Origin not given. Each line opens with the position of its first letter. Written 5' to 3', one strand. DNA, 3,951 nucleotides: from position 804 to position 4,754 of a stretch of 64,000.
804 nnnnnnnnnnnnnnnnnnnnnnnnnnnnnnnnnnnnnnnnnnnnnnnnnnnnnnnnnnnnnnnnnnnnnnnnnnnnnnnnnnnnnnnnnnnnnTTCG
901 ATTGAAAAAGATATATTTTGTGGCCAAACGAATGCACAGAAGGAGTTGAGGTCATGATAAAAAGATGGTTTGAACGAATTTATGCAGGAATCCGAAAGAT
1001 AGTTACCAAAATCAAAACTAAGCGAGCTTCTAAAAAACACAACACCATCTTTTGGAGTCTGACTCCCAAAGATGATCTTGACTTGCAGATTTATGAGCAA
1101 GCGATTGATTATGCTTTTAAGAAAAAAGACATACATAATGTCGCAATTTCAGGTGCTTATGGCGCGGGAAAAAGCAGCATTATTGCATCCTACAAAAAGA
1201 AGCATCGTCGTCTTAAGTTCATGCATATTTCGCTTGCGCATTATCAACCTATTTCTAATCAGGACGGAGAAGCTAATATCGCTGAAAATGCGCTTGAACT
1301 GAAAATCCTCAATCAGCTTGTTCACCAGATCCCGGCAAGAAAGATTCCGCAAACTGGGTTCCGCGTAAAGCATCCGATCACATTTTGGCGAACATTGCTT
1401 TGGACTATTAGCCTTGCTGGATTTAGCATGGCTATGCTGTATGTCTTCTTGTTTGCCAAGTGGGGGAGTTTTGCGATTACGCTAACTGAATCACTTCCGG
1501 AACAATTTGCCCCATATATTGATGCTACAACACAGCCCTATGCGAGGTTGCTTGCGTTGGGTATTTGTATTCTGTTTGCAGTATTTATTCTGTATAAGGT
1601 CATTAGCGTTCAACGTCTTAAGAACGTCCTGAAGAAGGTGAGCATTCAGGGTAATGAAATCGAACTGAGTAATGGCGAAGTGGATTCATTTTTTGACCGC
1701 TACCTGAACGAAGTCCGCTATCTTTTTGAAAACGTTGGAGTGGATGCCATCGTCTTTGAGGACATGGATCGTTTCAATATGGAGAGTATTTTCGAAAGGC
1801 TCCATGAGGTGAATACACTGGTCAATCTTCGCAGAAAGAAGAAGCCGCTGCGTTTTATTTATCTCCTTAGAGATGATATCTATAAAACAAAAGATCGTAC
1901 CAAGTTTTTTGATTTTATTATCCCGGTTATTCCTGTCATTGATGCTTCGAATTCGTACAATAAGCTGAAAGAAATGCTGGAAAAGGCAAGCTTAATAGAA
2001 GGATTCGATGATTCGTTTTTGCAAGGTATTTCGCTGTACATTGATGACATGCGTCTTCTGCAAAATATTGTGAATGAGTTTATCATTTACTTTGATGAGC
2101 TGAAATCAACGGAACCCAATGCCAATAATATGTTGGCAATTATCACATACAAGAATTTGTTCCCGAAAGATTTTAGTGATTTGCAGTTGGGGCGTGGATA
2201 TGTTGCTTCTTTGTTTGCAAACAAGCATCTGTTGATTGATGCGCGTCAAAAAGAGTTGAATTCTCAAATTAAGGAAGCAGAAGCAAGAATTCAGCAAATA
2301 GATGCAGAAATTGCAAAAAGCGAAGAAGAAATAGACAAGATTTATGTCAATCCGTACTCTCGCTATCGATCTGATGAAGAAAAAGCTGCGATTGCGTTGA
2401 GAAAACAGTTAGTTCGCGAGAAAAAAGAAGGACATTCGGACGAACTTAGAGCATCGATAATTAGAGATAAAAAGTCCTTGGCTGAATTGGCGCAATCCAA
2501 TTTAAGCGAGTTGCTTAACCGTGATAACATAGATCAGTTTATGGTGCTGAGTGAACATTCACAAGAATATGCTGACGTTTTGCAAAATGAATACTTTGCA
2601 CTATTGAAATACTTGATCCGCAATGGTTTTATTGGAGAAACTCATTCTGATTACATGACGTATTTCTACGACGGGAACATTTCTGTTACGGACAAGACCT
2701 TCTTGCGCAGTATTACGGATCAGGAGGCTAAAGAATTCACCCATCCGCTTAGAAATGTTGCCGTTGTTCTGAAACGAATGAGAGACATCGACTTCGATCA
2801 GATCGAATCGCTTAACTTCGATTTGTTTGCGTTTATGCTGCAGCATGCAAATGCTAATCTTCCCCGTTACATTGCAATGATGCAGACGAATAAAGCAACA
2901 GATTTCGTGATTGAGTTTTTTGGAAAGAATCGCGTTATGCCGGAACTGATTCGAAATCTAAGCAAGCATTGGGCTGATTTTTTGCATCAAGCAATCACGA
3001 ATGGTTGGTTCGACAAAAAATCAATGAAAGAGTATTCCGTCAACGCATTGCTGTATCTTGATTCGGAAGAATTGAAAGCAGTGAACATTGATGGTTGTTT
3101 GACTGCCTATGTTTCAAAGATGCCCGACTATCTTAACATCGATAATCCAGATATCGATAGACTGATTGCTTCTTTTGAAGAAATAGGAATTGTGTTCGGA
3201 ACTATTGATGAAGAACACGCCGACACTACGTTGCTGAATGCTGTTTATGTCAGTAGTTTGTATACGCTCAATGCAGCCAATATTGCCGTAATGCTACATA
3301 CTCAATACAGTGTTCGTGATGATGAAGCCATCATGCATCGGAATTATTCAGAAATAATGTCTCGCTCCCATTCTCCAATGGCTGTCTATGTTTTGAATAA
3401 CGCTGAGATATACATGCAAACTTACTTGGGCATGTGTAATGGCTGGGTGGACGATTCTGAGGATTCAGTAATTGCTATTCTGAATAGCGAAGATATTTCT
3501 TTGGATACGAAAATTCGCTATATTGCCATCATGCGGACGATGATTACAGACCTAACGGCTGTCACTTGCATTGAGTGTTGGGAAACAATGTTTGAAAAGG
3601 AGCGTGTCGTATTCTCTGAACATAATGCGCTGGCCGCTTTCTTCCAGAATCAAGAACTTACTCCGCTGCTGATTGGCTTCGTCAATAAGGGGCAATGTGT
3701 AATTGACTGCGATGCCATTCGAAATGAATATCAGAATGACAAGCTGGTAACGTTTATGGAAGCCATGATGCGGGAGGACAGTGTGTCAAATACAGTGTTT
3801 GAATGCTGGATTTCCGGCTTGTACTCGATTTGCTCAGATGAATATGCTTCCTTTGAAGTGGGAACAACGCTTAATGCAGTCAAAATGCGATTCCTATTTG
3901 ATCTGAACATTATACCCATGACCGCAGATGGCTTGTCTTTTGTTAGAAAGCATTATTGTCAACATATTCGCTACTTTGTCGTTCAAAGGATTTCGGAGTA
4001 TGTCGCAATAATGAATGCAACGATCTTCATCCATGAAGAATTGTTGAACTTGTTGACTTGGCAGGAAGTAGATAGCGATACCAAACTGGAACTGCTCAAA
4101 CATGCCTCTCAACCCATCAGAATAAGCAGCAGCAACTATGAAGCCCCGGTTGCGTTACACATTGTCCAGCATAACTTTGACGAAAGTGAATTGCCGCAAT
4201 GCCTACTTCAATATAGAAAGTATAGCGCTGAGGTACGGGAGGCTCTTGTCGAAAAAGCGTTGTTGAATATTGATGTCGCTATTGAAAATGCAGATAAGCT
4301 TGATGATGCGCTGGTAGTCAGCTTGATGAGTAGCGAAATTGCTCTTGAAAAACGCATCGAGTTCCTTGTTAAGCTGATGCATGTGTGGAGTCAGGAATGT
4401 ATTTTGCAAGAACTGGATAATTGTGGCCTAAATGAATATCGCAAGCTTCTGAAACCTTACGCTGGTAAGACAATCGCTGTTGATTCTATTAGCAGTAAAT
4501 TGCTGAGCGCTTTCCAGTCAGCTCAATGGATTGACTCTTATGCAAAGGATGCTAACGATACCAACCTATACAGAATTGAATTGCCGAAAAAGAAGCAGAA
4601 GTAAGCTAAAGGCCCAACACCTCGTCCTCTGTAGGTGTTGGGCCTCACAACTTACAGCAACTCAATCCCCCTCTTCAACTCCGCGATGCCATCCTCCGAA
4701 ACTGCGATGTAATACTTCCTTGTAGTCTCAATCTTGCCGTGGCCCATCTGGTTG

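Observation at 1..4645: Integrase island carrying Fic + small ORF + a 1,216-aa membrane-inserted KAP/YobI-type NTPase: candidate undescribed defence or abortive-infection module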

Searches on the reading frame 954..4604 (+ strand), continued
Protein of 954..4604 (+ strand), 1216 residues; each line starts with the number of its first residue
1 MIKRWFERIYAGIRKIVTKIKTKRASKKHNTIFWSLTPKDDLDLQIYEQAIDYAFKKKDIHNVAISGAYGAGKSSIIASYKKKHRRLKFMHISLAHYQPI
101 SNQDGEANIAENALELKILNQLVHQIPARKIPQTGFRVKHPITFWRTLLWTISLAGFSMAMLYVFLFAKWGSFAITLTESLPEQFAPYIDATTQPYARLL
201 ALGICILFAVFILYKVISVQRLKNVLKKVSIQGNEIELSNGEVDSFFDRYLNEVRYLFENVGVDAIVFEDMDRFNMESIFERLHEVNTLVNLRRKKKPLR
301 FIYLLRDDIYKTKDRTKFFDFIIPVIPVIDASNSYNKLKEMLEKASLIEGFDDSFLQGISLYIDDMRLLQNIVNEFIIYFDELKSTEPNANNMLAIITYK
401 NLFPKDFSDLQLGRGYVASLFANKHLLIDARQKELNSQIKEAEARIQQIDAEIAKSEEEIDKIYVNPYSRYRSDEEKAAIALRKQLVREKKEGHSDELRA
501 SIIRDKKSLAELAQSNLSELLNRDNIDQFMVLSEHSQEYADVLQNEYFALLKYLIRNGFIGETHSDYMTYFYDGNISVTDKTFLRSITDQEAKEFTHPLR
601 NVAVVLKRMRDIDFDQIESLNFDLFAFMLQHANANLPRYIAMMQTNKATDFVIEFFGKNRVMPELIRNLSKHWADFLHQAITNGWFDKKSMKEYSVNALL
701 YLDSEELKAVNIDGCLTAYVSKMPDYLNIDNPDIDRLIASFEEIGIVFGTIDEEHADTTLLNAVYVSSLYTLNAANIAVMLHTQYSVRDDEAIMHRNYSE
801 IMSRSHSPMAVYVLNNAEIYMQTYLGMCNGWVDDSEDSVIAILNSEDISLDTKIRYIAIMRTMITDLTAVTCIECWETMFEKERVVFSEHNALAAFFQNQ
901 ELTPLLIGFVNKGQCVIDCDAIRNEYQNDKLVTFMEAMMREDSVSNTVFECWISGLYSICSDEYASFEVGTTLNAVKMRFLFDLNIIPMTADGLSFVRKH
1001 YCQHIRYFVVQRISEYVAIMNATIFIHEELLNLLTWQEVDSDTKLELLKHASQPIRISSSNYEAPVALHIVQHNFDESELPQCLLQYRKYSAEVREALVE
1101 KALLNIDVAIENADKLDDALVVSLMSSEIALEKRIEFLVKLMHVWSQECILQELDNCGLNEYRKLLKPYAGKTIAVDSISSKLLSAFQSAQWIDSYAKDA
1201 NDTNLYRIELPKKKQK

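Call 73: search_protein_families(library=pfam, proteins=[L037:7059-8561:+], max_evalue=0.001)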
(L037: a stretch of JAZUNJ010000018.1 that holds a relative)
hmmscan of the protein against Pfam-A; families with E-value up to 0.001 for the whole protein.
L037:7059-8561:+ (500 aa): 4 families
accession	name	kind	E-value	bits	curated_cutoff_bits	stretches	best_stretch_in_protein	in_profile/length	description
PF02384.22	N6_Mtase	-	9.1e-65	219.4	20.4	1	151-464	2-306/311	N-6 DNA Methylase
PF12161.14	HsdM_N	-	2.5e-12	48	24.5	1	6-138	1-134/135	HsdM N-terminal domain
PF01170.24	UPF0020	-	1.3e-10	41.7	22.3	1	184-306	19-147/197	RMKL-like, methyltransferase domain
PF07669.17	Eco57I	-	1e-06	29.4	25.3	1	267-370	68-171/171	Eco57I restriction-modification methylase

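Call 78: search_solved_structures(query=window:954-4601:+, max_evalue=0.01)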
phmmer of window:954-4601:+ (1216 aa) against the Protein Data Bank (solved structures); distinct sequences matched with E-value up to 0.01: 0.
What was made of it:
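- Tried and rejected: A PDB sequence search with the whole Tmn protein gave no hit (call 78).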

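Call 89: find_encoding_contigs(protein=P0034, flank=7000, max_places=1)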
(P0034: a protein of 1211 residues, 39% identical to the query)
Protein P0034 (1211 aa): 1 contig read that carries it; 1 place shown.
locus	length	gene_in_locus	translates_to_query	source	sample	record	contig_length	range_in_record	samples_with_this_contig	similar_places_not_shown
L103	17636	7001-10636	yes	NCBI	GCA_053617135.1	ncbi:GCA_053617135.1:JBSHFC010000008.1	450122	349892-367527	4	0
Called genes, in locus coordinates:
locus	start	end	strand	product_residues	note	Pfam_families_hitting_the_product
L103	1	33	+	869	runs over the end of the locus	PF22704:CBM13-like (weak), PF17801:Melibiase_C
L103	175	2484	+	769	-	PF14498:Glyco_hyd_65N_2, PF22124:Glyco_hydro_95_cat, PF21307:Glyco_hydro_95_C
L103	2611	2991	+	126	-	-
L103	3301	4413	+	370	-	PF20282:CTD6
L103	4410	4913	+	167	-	PF20288:MC2, PF20290:MC4 (faint)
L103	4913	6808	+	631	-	-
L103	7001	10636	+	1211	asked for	PF20693:YobI-ATPase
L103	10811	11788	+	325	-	-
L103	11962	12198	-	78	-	PF13518:HTH_28 (weak)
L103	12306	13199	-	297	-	PF00528:BPD_transp_1 (weak)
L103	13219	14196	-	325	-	PF00528:BPD_transp_1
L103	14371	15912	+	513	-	PF00072:Response_reg, PF00165:HTH_AraC, PF12833:HTH_18, PF00165:HTH_AraC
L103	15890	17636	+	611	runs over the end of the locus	PF00672:HAMP, PF06580:His_kinase, PF02518:HATPase_c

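Call 90: find_encoding_contigs(protein=P0011, flank=7000, max_places=1)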
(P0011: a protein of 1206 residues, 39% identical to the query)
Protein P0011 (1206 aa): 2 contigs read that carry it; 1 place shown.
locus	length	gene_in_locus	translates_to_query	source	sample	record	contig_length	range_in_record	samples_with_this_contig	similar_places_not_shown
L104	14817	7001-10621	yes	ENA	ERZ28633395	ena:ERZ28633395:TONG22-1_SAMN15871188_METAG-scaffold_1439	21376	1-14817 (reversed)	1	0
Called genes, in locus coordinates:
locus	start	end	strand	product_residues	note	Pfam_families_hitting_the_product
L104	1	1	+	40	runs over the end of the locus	-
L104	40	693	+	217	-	PF04402:SIMPL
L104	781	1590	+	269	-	-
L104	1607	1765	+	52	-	-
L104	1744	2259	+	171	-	-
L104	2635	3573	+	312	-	PF02661:Fic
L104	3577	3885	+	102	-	-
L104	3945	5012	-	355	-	PF13443:HTH_26 (faint)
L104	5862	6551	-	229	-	PF12686:DUF3800 (weak)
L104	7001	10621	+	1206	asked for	PF20693:YobI-ATPase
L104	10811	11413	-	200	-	-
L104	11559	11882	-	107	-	PF12844:HTH_19, PF13560:HTH_31, PF01381:HTH_3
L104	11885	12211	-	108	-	-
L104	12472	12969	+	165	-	PF04542:Sigma70_r2 (weak), PF08281:Sigma70_r4_2 (weak)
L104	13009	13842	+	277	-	PF14285:DUF4367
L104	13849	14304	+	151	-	-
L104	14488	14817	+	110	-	?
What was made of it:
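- One distant Tmn homologue (L104) also has a Fic gene with a small downstream ORF about 3 kb away (call 90).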

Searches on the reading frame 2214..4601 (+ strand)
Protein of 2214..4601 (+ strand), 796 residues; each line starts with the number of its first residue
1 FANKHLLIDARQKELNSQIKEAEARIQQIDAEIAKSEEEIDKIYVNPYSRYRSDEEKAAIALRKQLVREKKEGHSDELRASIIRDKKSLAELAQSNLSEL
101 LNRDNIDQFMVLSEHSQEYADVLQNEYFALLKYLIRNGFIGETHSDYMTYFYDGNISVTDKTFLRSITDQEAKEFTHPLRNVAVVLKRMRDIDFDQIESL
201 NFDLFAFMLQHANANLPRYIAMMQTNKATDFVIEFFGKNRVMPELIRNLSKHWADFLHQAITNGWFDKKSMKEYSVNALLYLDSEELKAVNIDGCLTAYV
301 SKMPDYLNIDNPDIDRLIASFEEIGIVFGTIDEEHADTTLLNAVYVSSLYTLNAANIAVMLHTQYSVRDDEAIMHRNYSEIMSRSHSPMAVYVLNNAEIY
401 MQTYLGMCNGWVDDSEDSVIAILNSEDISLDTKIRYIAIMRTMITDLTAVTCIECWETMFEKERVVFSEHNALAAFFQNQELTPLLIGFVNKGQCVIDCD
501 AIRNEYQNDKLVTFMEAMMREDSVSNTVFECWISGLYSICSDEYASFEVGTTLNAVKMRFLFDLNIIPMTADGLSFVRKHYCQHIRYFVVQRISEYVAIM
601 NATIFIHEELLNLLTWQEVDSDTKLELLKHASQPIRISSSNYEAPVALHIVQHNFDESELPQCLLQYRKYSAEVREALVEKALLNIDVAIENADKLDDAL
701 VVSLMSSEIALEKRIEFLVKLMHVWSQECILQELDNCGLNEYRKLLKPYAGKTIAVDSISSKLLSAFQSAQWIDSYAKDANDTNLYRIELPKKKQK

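Call 62: search_protein_representatives(protein=window:2214-4601:+)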
Query: 796 residues. Proteins with E-value up to 0.001 (for the whole library): 1729; up to 1e-10: 1137; up to 1e-30: 352. The best 150 are listed.
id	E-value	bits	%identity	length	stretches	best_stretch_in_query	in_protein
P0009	0.0e+00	1310.6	74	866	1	1-796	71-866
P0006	0.0e+00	1027.4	58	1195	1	1-796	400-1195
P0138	4.9e-118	412.1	34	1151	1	72-790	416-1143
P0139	9.2e-115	401.2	33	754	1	71-782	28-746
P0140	1.9e-108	380.4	34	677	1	119-784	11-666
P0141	2.7e-107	376.6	32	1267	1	10-792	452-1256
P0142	1.3e-106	374.3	33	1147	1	47-793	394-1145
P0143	1.9e-106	373.7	32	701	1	101-788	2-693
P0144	2.7e-105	369.9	31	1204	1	1-788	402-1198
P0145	4.9e-104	365.8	32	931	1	11-786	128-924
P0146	5.4e-103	362.3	30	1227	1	1-788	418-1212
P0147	1.0e-102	361.5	32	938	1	1-789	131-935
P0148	1.9e-102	360.5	29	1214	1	3-789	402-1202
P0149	7.5e-102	358.6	31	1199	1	2-786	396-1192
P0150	1.9e-101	357.2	29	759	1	63-788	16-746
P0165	2.5e-96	340.3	30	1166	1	70-795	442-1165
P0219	4.9e-80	286.4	29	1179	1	29-789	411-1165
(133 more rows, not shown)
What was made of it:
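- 2592..4448 (+): Distal arm: alpha-solenoid-like array of about 45 short helices (aa ~547-1165), followed by a small beta element at the C-terminus. This region alone finds 1,729 representative clusters; in the full-length (~1,100-1,300-aa) proteins among the 150 listed the match lies at the same C-terminal position (call 62).
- The C-terminal region alone finds 1,729 clusters; in the full-length proteins among the 150 listed the match lies at the same C-terminal position (call 62).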

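Call 76: predict_structure(alignment_id=A3)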
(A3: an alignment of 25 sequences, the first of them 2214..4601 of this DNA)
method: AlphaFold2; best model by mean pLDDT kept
length: 796 residues; sequences in the alignment: 25
mean_pLDDT: 86.5   pTM: 0.62
mean pLDDT of the five models: 86.5, 84.5, 83.4, 83.4, 83.3
residues with pLDDT >= 90: 400; 70-90: 320; 50-70: 65; < 50: 11
segments of 3 or more residues with pLDDT < 50: 114-121, 794-796
pLDDT, mean of each block of 10 residues (from residue 1): 74 88 87 83 67 77 86 87 87 78 72 47 61 72 63 67 64 67 83 82 88 89 86 76 82 89 85 90 91 93 93 94 96 94 96 95 92 92 94 96 92 96 97 97 96 95 93 93 94 81 87 93 94 91 86 94 92 93 94 93 90 92 92 89 92 92 92 92 91 90 88 90 88 89 82 87 90 89 88 55
secondary structure, 60 per line:
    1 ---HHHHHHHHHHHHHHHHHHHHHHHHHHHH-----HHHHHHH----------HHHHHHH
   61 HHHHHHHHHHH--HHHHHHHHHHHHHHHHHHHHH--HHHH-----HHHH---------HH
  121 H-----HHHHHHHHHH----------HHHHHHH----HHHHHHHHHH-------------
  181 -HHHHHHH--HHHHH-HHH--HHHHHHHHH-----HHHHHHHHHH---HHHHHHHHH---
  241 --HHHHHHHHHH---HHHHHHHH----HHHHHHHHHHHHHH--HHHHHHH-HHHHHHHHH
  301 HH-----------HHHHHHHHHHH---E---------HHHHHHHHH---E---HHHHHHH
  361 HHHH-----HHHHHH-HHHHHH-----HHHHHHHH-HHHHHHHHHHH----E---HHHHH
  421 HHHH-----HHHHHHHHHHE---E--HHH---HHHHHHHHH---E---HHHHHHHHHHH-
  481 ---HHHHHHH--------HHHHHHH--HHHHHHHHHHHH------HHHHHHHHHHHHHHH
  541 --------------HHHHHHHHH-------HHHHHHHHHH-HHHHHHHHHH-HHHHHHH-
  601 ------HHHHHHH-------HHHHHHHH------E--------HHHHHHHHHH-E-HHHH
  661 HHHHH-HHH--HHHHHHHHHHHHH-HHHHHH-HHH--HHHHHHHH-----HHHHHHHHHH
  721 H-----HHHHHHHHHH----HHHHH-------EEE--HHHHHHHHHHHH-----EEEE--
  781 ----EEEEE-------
elements in order (helices of 4 or more, strands of 3 or more residues): H4-31 H37-43 H54-71 H74-94 H97-100 H106-109 H127-136 H147-153 H158-167 H182-188 H191-195 H202-210 H216-225 H229-237 H243-252 H256-263 H268-281 H284-290 H292-302 H314-324 H338-346 H354-364 H370-375 H377-382 H388-395 H397-407 H416-424 H430-439 H453-461 H469-479 H484-490 H499-505 H508-519 H526-540 H555-563 H571-580 H582-591 H593-599 H607-613 H621-628 H644-653 H657-665 H672-684 H686-691 H698-705 H711-721 H727-736 H741-745 E753-755 H758-769 E775-778 E785-789
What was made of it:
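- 2223..2495 (+): Proximal arm: long paired helices forming a coiled-coil hairpin (aa ~424-514). AF2 model helices 4-31, 54-71 and 74-94 of the fragment (call 76).
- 2592..4448 (+): AF2 mean pLDDT 86.5 (call 76).
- On Tmn / YobI-like transmembrane NTPase: AF2 model at pLDDT 86.5 shows long paired helices followed by about 45 short helices (call 76).
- Checked: The C-terminal ~800 aa is predicted almost entirely helical, with long paired helices at its start (call 76).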

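Call 80: fold_search(model_id=the predicted structure, library=pdb)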
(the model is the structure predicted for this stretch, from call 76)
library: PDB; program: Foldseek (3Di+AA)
matches with E <= 10: 679; with E <= 0.001: 0
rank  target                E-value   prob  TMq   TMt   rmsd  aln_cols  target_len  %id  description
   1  9n70_SP               1.0e-03  0.92  0.13  0.07  39.5       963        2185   11  SSU processome maturation and disassembly, State E (released 2025-11-05)
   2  8qo9_B1               2.8e-03  0.90  0.13  0.12  55.0       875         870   10  Cryo-EM structure of a human spliceosomal B complex protomer (released 2024-01-24)
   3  3dw8_A                3.3e-03  0.87  0.11  0.14  32.5       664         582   11  Structure of a Protein Phosphatase 2A Holoenzyme with B55 subunit (released 2008-10-07)
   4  8cwy_A                3.3e-03  0.41  0.07  0.09  45.0       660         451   10  Accurate computational design of genetically encoded 3D protein crystals (released 2023-11-01)
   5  9evs_1u               4.3e-03  0.84  0.12  0.14  26.4       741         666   11  Structure of the flowering plant mitoribosome with P-site tRNA (released 2025-09-03)
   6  8or0_C                4.6e-03  0.69  0.11  0.09  48.1       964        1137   11  CAND1-CUL1-RBX1-SKP1-SKP2-CKS1-CDK2 (released 2023-06-28)
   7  9edt_D                5.1e-03  0.63  0.10  0.09  39.3       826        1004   11  Tubulin cofactors D,E,G bound to tubulin dimer (released 2026-02-04)
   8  7zbz_D                6.5e-03  0.72  0.12  0.09  40.0       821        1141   11  CAND1 delhairpin-SCF-SKP2 CAND1 partly engaged SCF partly rocked (released 2023-04-19)
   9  7z8v_D                7.2e-03  0.75  0.12  0.09  38.0       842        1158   10  CAND1-SCF-SKP2 (SKP1deldel) CAND1 engaged SCF rocked (released 2023-04-19)
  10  3zjy_E                7.2e-03  0.60  0.11  0.10  50.1       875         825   11  Crystal Structure of Importin 13 - RanGTP - eIF1A complex (released 2013-04-10)
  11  8f19_A                7.5e-03  0.66  0.12  0.11  49.7       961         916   11  Cryo-EM structure of Kap114 bound to Gsp1 (RanGTP) (released 2023-07-26)
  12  7t3u_B                7.5e-03  0.54  0.12  0.07  50.9       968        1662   10  IP3, ATP, and Ca2+ bound type 3 IP3 receptor in the inactive state (released 2022-03-23)
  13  8e2d_A                7.8e-03  0.72  0.14  0.07  37.5       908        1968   10  Cryo-EM structure of BIRC6 (consensus) (released 2023-02-15)
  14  9edr_D                7.8e-03  0.47  0.10  0.08  45.6       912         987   12  Tubulin Cofactors D,E,G,C and Tubulin complex -- TBCC N Terminus Bound to Tubulin (released 2026-02-04)
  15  8vvy_C                8.4e-03  0.66  0.11  0.09  38.2       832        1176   10  Human Cullin-1 in complex with CAND2 (released 2025-01-29)
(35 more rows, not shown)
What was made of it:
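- On Tmn / YobI-like transmembrane NTPase: The Foldseek top list is all HEAT/ARM proteins, but with E >= 1e-3 and low TM-scores (call 80).
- The arm model has pLDDT 86.5, with a coiled coil followed by a solenoid (calls 76, 80).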
